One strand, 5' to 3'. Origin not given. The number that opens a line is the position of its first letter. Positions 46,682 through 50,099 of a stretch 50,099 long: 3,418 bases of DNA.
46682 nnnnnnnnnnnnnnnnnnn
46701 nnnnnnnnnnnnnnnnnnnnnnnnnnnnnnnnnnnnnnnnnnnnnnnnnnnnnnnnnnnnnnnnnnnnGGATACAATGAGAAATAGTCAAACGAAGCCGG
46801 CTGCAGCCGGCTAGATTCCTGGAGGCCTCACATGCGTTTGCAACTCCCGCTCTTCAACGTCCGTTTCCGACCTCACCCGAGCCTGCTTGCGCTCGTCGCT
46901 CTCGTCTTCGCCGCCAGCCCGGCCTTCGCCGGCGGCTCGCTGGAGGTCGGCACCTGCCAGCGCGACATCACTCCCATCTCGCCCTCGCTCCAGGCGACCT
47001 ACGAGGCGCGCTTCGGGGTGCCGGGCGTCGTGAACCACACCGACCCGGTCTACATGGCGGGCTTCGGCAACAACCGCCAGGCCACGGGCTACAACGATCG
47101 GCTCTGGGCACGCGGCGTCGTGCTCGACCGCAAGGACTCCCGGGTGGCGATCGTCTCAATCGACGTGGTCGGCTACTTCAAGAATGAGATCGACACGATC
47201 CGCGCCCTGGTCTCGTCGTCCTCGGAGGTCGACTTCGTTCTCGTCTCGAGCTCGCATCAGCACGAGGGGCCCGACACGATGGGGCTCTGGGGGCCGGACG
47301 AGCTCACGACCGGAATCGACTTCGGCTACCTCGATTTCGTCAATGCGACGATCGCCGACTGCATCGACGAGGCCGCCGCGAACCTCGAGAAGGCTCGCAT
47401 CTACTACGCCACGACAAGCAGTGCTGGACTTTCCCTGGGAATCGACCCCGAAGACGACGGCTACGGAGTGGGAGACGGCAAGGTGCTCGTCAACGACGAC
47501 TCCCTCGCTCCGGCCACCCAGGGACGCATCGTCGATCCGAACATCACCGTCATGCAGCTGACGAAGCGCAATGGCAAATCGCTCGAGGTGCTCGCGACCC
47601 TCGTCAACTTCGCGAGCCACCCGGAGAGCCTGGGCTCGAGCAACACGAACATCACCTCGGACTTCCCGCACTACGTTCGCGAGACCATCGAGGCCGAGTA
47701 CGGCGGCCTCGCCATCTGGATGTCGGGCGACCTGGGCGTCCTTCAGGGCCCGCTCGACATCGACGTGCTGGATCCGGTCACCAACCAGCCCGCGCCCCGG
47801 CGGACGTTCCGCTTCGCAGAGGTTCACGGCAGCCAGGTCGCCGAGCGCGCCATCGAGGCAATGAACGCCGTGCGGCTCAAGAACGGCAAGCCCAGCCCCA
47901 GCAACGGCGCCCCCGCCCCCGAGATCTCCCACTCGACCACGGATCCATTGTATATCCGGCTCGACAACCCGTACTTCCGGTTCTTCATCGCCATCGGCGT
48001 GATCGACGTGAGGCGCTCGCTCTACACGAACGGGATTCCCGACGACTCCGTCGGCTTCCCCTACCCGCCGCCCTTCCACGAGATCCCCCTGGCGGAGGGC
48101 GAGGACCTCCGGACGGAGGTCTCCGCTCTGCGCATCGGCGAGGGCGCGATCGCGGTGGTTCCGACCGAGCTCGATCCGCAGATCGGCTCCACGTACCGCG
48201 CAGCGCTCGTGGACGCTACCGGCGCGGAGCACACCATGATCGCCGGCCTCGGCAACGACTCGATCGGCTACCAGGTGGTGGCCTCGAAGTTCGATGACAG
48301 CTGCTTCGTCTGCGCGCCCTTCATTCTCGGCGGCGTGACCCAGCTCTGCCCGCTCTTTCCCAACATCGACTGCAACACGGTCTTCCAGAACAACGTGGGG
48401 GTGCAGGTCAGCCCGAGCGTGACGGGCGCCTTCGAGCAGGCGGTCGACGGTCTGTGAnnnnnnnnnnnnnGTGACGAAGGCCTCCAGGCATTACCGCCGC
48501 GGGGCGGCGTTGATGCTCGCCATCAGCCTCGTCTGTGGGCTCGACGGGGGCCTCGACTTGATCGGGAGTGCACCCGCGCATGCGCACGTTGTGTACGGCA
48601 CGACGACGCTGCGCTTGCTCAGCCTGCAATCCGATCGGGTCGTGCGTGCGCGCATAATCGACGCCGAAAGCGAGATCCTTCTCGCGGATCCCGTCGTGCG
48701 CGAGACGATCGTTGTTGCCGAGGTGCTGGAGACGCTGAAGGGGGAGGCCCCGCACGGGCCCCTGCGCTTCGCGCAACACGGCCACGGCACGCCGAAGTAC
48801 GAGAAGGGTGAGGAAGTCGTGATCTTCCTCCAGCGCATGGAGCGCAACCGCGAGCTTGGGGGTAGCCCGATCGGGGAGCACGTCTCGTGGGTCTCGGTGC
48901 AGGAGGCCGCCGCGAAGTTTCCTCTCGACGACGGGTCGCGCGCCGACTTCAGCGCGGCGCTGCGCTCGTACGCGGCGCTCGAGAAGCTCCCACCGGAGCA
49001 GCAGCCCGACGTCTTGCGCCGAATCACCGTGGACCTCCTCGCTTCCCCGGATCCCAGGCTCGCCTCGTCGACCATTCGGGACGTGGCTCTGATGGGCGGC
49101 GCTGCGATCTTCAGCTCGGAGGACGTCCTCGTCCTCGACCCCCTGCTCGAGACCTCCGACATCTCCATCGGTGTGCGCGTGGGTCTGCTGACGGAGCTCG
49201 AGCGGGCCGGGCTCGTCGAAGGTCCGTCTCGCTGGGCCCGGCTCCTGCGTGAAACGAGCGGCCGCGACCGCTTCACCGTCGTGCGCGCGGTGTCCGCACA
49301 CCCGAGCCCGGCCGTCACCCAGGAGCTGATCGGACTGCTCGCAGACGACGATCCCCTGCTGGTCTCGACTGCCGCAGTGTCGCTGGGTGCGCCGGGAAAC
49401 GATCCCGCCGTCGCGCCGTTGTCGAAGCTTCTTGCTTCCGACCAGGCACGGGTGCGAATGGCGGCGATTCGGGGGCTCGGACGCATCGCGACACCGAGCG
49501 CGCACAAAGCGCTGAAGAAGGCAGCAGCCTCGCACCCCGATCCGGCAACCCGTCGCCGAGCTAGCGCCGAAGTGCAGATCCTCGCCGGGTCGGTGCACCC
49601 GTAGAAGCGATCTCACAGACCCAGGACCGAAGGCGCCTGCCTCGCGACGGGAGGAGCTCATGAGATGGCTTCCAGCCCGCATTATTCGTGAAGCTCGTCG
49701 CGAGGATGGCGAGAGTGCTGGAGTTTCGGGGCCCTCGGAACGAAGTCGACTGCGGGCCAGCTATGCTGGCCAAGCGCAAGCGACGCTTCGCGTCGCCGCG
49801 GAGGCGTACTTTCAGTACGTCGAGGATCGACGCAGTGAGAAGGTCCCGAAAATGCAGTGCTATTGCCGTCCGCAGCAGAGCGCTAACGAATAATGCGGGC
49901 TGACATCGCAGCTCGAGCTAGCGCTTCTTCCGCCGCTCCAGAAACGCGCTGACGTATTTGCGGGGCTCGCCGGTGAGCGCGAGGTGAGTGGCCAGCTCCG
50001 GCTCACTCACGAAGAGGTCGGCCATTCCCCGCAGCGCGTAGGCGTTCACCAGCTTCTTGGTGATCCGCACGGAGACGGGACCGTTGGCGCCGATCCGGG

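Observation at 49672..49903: Undescribed MITE/REP-like element: 232-nt copy with perfect 16-bp terminal inverted repeats and three triloop hairpins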

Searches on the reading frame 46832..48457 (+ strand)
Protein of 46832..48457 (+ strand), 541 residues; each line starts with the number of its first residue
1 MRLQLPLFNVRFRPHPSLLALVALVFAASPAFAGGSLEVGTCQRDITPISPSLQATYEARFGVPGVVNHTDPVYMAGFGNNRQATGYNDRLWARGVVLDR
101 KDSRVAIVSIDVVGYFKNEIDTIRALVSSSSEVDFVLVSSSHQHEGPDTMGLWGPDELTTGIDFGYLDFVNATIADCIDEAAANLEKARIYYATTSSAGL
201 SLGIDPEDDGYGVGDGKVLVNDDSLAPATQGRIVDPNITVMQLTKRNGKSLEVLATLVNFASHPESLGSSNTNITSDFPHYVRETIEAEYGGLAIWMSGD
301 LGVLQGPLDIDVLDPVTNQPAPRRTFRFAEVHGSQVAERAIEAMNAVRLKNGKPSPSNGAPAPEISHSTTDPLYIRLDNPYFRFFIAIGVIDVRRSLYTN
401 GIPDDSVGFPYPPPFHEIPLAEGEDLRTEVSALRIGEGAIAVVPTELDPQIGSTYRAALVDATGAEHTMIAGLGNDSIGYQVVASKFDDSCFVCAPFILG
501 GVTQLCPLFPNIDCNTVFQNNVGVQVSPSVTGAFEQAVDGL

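Call 10: find_encoding_contigs(protein=window:46832-48457:+, flank=10000, max_places=10)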
Protein window:46832-48457:+ (541 aa): no gene with exactly this product is on record in the collection.

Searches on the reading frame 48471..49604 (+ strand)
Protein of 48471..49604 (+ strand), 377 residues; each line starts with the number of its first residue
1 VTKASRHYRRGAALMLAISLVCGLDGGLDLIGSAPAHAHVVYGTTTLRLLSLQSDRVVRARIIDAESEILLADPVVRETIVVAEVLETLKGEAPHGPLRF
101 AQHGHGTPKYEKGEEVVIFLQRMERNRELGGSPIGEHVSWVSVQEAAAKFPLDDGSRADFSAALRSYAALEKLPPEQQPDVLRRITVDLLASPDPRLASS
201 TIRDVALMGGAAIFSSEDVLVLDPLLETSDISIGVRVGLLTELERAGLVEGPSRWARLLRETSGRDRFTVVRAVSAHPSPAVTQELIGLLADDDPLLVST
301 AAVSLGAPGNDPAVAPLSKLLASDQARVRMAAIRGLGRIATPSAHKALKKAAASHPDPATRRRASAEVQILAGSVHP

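Call 7: find_encoding_contigs(protein=window:48471-49604:+, flank=10000, max_places=10)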
Protein window:48471-49604:+ (377 aa): no gene with exactly this product is on record in the collection.
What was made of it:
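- Tried and rejected: This failed because the ORF starts differed (calls 7, 10).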

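Call 31: find_homologous_proteins(query=window:48471-49604:+)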
Query window:48471-49604:+ (377 aa): 210 proteins with E <= 0.001 among 8000 candidates; the best 120 are listed.
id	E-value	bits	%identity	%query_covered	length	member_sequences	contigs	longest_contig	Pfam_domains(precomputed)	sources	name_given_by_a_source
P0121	1.2e-225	766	100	96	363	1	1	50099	PF13646.13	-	-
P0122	2.2e-177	608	76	100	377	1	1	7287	PF03130.23,PF13646.13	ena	-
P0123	3.6e-167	574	76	100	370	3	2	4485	PF13646.13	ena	-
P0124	4.8e-148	511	72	89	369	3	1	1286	PF13646.13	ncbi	-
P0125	1.9e-137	476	69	89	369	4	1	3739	PF13646.13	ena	-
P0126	3.1e-131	456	65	89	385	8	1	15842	PF13646.13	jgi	jgi:hypothetical protein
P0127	2.5e-128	446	64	91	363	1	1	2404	PF13646.13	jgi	jgi:hypothetical protein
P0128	3.7e-128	446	65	90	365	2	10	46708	PF02985.29,PF13646.13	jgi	jgi:uncharacterized protein YjeT (DUF2065 family)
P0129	4.2e-126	439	65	88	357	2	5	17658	PF13646.13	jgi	jgi:hypothetical protein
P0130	3.2e-123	429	63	89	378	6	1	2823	PF13646.13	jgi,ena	-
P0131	2.1e-122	427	60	98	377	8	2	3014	PF13646.13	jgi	jgi:hypothetical protein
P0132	2.8e-122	426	59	96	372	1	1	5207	PF13646.13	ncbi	-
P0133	5.8e-122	425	59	95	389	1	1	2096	PF13646.13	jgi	jgi:hypothetical protein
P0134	1.0e-121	425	63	89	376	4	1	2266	PF13646.13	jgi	jgi:hypothetical protein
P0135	1.1e-121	424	59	98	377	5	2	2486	PF13646.13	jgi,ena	-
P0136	2.5e-121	423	62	89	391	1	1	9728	PF13646.13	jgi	jgi:hypothetical protein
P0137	2.9e-121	423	63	86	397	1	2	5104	PF13646.13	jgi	jgi:hypothetical protein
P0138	3.5e-119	416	61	89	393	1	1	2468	PF13646.13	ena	-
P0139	4.9e-119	416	60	89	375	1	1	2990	PF02985.29,PF13646.13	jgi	-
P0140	2.6e-117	410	60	89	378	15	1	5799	PF13646.13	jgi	-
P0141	4.6e-117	409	60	88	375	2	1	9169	PF13646.13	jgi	jgi:hypothetical protein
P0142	6.8e-117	409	58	97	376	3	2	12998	PF13646.13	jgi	jgi:hypothetical protein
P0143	3.1e-116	407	59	89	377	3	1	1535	PF13646.13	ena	-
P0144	2.0e-115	404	58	92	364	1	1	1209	PF02985.29,PF13646.13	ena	-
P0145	3.0e-115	403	57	98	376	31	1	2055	PF13646.13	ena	-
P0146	6.8e-115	402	61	89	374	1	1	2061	PF13646.13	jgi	jgi:hypothetical protein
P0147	9.7e-115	402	57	98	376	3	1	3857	PF13646.13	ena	-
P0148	1.0e-114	402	58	90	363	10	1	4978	PF13646.13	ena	-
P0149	9.6e-114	398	59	89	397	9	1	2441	PF13646.13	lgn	-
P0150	6.9e-113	395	59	89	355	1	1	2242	PF13646.13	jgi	jgi:hypothetical protein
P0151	2.3e-112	394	58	90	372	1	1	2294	PF02985.29,PF13646.13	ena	-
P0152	4.1e-111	390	59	88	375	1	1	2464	PF13646.13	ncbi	-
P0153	2.1e-109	384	58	89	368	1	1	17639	PF13646.13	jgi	jgi:hypothetical protein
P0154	4.4e-109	383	53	98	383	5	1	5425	PF13646.13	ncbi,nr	ncbi:MAG: HEAT repeat domain-containing protein [Deltaproteobacteria bacterium]|nr:HEAT repeat domai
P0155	9.2e-109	382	58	85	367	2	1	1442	PF13646.13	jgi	-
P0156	4.8e-108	380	55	97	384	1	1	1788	PF13646.13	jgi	jgi:hypothetical protein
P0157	1.1e-107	378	57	91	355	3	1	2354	PF13646.13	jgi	jgi:HEAT repeats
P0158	1.2e-107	378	55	86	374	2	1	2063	PF13646.13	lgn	-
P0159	1.3e-107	378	60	85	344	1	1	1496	PF13646.13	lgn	-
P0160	2.8e-107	377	60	86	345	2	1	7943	PF13646.13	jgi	-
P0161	6.2e-107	376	54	97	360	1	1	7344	PF13646.13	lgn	-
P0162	1.4e-106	375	55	91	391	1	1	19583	PF00514.30,PF02985.29,PF13646.13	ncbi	-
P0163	1.6e-106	375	57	91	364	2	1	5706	PF13646.13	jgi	jgi:hypothetical protein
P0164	1.8e-106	374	60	83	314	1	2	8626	PF13646.13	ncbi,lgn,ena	-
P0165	2.6e-106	374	57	85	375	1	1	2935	PF13646.13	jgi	jgi:hypothetical protein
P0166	3.9e-106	373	57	85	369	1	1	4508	PF13646.13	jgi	jgi:hypothetical protein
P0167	3.4e-105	370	62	88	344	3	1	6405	PF13646.13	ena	-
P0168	4.9e-105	370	53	97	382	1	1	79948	PF13646.13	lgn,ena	-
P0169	5.0e-105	370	59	86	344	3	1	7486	PF13646.13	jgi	-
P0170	5.5e-104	366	61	79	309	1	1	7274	PF13646.13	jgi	jgi:hypothetical protein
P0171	8.1e-104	366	57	90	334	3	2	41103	PF13646.13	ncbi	ncbi:MAG TPA: HEAT repeat domain-containing protein [Myxococcota bacterium]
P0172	2.7e-103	364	59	88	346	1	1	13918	PF13646.13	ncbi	-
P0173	2.9e-103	364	56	85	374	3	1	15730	PF00514.30,PF02985.29,PF13646.13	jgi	jgi:hypothetical protein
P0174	3.3e-103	364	59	88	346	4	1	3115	PF13646.13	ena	-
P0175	1.2e-102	362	57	89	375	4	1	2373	PF02985.29,PF13646.13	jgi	jgi:hypothetical protein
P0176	2.7e-102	361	57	85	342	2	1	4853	PF13646.13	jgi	jgi:hypothetical protein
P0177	7.4e-102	359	56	81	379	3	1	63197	PF13646.13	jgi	jgi:hypothetical protein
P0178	1.2e-101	359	60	88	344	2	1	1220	PF13646.13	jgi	-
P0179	1.2e-101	358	58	88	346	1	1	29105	PF13646.13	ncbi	-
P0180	6.0e-101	356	57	82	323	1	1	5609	PF13646.13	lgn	-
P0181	7.1e-101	356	54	86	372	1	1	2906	PF13646.13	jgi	-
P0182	3.4e-100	354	52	90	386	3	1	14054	PF13646.13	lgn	-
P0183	4.9e-100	353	56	90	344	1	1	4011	PF13646.13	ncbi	-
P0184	5.0e-100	353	57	85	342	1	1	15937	PF13646.13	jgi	jgi:hypothetical protein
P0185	8.9e-100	352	59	88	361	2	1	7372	PF13646.13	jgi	-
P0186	1.5e-99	352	57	88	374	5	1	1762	PF13646.13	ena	-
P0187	1.9e-99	351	57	88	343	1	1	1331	PF13646.13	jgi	jgi:hypothetical protein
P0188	2.3e-99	351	54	89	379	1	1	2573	PF13646.13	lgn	-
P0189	2.9e-99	351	59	88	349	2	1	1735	PF13646.13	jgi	-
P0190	3.8e-99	350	57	82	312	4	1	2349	PF13646.13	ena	-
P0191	1.6e-98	348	57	90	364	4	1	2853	PF13646.13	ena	-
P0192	1.6e-98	348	57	85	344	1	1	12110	PF13646.13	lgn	-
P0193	1.7e-98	348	57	90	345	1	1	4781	PF13646.13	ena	-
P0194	8.8e-98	346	56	88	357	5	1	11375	PF13646.13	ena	-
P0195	1.4e-97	345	56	90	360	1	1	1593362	PF13646.13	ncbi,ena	-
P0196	4.6e-97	343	56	90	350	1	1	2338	PF13646.13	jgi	jgi:hypothetical protein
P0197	8.5e-97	343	56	85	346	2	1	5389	PF13646.13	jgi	-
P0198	3.6e-96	341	58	88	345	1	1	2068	PF13646.13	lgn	-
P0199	3.7e-96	341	55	85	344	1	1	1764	PF13646.13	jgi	jgi:hypothetical protein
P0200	7.5e-96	339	58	87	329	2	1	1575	PF13646.13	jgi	jgi:hypothetical protein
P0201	1.0e-95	339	56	88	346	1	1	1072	PF13646.13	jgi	jgi:hypothetical protein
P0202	1.6e-95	338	56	82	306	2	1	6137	PF13646.13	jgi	jgi:hypothetical protein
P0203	2.1e-94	335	61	76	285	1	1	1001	PF13646.13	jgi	-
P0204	4.8e-94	334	56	88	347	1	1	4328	PF13646.13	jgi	jgi:hypothetical protein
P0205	1.3e-93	332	55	85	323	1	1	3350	PF13646.13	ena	-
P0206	3.3e-93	331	56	80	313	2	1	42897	PF02985.29,PF13646.13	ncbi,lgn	-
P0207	6.2e-92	327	55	87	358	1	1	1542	PF13646.13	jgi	jgi:hypothetical protein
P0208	6.5e-92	327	55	88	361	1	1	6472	PF13646.13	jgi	-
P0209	2.8e-90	321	52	85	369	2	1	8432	PF13646.13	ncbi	-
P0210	2.3e-88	315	50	85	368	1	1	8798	PF13646.13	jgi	jgi:hypothetical protein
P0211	2.9e-88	315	52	90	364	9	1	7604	PF13646.13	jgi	-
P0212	3.9e-88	314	55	90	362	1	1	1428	PF13646.13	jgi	jgi:hypothetical protein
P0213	6.4e-88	313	50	86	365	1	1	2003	PF13646.13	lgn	-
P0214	2.2e-87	312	62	71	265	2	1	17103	PF13646.13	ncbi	-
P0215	6.3e-87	310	49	90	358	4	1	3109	PF13646.13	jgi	jgi:hypothetical protein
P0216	2.9e-86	308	51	89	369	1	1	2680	PF13646.13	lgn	-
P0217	8.7e-86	306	51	89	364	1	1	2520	PF13646.13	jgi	jgi:hypothetical protein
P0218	9.0e-86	306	49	91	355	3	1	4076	PF13646.13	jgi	jgi:hypothetical protein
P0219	3.2e-85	305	48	91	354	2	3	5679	PF13646.13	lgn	-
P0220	3.7e-85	304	49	89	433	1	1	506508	PF13646.13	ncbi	-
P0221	5.7e-85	304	49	87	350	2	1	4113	PF13646.13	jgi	jgi:hypothetical protein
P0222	1.3e-84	303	55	88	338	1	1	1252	PF13646.13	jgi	jgi:hypothetical protein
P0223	1.4e-84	302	48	90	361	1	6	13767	PF13646.13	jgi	jgi:hypothetical protein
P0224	5.0e-84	301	50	89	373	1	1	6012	PF13646.13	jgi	jgi:hypothetical protein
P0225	5.5e-84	300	50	85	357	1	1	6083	PF13646.13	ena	-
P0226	5.8e-84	300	49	91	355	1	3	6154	PF13646.13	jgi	jgi:hypothetical protein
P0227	1.1e-83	299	47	87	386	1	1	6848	PF13646.13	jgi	jgi:HEAT repeats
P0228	1.5e-83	299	48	89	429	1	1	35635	PF13646.13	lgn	-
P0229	1.2e-82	296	48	90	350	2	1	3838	PF13646.13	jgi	jgi:hypothetical protein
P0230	3.8e-82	294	49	84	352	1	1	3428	PF13646.13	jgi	jgi:hypothetical protein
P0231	4.5e-82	294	48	90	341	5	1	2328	PF13646.13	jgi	jgi:hypothetical protein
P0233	5.8e-82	294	48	87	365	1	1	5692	PF13646.13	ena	-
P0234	2.5e-81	292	48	90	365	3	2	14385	PF13646.13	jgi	jgi:hypothetical protein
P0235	1.7e-79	286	49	85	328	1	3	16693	PF13646.13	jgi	jgi:hypothetical protein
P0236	5.0e-79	284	46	85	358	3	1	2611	PF13646.13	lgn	-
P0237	1.3e-78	283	46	91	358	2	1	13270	PF13646.13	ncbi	-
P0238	4.0e-78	281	48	94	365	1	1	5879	PF13646.13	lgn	-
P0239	9.4e-78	280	45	91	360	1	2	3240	PF13646.13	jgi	jgi:hypothetical protein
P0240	2.5e-77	279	48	90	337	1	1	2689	PF13646.13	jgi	jgi:hypothetical protein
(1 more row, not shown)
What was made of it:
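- Tried and rejected: The contig was recognised later (P0121, call 31).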

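Call 32: find_encoding_contigs(protein=P0122, flank=3000, max_places=3)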
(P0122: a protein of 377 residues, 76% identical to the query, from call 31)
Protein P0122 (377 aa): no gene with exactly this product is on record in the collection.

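Call 33: find_encoding_contigs(protein=P0123, flank=3000, max_places=3)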
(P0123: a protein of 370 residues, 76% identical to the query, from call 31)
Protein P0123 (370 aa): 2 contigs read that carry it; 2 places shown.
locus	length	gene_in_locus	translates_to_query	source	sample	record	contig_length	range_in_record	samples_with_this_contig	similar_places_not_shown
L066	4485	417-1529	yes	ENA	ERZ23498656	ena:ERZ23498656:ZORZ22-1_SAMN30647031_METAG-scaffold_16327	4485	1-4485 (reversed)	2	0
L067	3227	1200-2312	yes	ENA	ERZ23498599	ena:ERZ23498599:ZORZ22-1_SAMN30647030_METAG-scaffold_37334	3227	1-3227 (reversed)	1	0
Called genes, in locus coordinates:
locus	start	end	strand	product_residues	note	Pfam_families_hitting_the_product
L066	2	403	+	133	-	?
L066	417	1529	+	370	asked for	PF13646:HEAT_2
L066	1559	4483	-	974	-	?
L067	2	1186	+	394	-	?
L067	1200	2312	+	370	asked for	PF13646:HEAT_2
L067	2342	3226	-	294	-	?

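Call 34: find_encoding_contigs(protein=P0126, flank=3000, max_places=3)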
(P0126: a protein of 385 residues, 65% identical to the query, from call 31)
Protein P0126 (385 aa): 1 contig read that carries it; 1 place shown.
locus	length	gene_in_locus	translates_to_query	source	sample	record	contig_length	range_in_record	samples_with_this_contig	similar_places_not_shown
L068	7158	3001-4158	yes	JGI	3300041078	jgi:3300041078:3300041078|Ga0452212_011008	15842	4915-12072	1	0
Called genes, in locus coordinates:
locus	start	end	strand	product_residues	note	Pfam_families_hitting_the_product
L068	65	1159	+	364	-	PF13237:Fer4_10 (faint), PF14697:Fer4_21, PF12838:Fer4_7, PF13187:Fer4_9 (weak), PF00037:Fer4, PF12837:Fer4_6 (weak)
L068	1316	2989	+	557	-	PF04734:Ceramidase_alk (weak)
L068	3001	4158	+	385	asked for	PF13646:HEAT_2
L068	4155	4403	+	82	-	PF26604:CBU_0592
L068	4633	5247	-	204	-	PF01648:ACPS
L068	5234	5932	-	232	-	PF01553:Acyltransferase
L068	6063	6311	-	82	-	-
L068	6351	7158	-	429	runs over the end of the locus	PF00109:ketoacyl-synt, PF02801:Ketoacyl-synt_C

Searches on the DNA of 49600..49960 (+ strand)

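Call 41: search_rna_families(source=window, start=49600, end=49960, threshold=evalue, max_evalue=10)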
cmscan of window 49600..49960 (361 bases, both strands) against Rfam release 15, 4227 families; matches with E-value up to 10: 1.
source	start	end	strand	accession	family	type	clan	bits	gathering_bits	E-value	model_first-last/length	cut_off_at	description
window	49781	49795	-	RF01333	CRISPR-DR20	Gene; CRISPR;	-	14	42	5.2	8-22/36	no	CRISPR RNA direct repeat element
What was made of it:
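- On Any Rfam RNA family: At E <= 10, the only hit is a 14-bit chance CRISPR-DR match (call 41).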

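Call 105: search_dna_similar(query=window:49660-49915:+, collection=plasmids, mode=distant, max_evalue=1, max_rows=20)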
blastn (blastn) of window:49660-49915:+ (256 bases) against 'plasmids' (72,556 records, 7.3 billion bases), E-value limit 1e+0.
Records with a match: 5; places in all: 5; records where one place covers at least 80% of the query: 0.
Best place of each record, by identity: 95-99% 2; 90-95% 2; 80-90% 1.
By first word of the organism name: Burkholderia 2; Pseudomonas 1; Ewingella 1; Ciceribacter 1.
By predicted mobility (MOB-suite, as given by PLSDB): non-mobilizable 3; mobilizable 2.
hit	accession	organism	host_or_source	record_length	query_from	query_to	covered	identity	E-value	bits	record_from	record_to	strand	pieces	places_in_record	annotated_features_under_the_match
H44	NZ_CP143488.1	Pseudomonas silesiensis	single cell,landfill for plastics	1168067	127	166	16%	82.5%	8e-1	42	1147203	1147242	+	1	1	record has no annotation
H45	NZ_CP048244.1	Ewingella americana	Flammulina filiformis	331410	193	221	11%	93.3%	2e-1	43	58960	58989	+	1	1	TetR/AcrR family transcriptional regulator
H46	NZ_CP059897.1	Ciceribacter thiooxidans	mixed culture,soil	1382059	117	145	11%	93.1%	8e-1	42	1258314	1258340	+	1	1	none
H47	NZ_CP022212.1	Burkholderia gladioli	Environment,environmental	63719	114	138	10%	96.0%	8e-1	42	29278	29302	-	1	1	AAA family ATPase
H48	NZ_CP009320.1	Burkholderia gladioli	Plant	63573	114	138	10%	96.0%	8e-1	42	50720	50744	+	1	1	AAA family ATPase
